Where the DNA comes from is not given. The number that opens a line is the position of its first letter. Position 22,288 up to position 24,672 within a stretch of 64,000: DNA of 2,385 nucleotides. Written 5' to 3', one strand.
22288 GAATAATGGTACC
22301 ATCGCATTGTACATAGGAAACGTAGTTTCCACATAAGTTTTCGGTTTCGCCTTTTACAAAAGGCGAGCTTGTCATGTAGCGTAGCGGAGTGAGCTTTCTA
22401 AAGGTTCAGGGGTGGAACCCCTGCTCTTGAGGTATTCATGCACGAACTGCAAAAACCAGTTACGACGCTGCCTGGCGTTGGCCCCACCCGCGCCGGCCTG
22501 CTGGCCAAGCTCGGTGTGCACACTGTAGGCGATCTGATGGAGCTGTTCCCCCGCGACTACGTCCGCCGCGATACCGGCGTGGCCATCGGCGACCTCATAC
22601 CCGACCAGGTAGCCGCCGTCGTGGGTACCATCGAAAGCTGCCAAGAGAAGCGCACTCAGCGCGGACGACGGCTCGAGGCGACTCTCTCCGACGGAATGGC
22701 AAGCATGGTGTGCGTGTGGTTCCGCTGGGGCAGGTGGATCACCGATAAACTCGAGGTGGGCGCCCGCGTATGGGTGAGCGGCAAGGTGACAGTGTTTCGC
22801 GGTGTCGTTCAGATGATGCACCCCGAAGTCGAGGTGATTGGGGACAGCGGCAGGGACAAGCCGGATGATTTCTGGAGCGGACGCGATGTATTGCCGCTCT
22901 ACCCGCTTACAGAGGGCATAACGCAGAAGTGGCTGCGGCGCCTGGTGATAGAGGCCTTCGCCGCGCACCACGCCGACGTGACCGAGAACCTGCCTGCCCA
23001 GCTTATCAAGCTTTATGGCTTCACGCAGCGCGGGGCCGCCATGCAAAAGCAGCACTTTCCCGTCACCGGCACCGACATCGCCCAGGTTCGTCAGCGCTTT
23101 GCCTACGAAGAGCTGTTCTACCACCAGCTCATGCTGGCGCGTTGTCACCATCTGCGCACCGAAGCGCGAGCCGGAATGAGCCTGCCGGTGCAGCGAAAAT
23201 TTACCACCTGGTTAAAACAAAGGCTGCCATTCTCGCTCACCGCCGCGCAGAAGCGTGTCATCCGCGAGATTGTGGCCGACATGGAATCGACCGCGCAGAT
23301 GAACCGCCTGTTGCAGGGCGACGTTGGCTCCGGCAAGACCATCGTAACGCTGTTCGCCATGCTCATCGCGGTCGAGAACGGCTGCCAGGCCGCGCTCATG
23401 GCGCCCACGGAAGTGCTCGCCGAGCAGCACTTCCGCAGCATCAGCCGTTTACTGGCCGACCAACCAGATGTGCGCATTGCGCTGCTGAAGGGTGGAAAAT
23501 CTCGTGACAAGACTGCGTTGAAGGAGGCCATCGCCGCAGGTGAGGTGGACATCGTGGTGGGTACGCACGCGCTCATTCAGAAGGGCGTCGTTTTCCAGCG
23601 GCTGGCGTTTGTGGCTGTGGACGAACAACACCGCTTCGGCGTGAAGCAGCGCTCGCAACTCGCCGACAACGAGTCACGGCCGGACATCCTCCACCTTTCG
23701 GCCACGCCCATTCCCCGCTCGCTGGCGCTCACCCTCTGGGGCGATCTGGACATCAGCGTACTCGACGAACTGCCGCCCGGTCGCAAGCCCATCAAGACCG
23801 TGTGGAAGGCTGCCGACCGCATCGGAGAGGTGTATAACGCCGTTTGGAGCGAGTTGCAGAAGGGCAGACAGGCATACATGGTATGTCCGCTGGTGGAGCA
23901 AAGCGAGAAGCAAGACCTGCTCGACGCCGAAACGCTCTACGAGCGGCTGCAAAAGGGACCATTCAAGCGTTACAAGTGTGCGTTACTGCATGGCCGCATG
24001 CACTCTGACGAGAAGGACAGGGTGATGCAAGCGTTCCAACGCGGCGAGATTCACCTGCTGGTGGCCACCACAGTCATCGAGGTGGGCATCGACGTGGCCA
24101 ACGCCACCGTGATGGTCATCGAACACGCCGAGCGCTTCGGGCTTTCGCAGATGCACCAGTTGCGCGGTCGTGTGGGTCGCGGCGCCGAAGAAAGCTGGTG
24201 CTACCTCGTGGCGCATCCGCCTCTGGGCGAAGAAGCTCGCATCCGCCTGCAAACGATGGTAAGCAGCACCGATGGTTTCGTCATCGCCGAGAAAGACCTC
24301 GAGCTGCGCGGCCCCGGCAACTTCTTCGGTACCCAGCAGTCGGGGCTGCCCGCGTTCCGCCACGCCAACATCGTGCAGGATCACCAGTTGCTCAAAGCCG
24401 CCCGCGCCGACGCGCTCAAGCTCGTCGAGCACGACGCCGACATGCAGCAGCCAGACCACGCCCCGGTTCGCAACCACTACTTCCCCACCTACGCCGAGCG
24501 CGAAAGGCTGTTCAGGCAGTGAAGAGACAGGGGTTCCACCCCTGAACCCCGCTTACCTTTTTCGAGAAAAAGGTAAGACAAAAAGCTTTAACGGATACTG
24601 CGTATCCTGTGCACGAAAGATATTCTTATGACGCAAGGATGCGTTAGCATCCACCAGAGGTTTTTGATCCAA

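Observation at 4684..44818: Modular hairpin-mosaic repeat family occupying at least nine intergenic spacers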

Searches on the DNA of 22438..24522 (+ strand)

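Call 84: search_with_rna_model(model_id=R1, sources=[L145, L144, L143, L119, L120, L121], max_evalue=1)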
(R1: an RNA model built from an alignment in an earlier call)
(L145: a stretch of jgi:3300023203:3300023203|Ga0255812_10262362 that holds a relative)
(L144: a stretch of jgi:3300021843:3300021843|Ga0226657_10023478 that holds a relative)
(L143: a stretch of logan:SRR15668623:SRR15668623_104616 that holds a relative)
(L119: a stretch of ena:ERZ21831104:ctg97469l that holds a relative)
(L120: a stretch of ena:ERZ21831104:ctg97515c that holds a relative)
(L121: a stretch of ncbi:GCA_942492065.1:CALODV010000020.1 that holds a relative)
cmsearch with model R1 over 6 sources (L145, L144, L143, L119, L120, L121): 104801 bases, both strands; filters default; matches with E-value up to 1: 2.
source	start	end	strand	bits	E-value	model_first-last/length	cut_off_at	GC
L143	13115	13137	+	19.3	0.00061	33-55/72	no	0.39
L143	13116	13137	-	19.1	0.00074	34-55/72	no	0.36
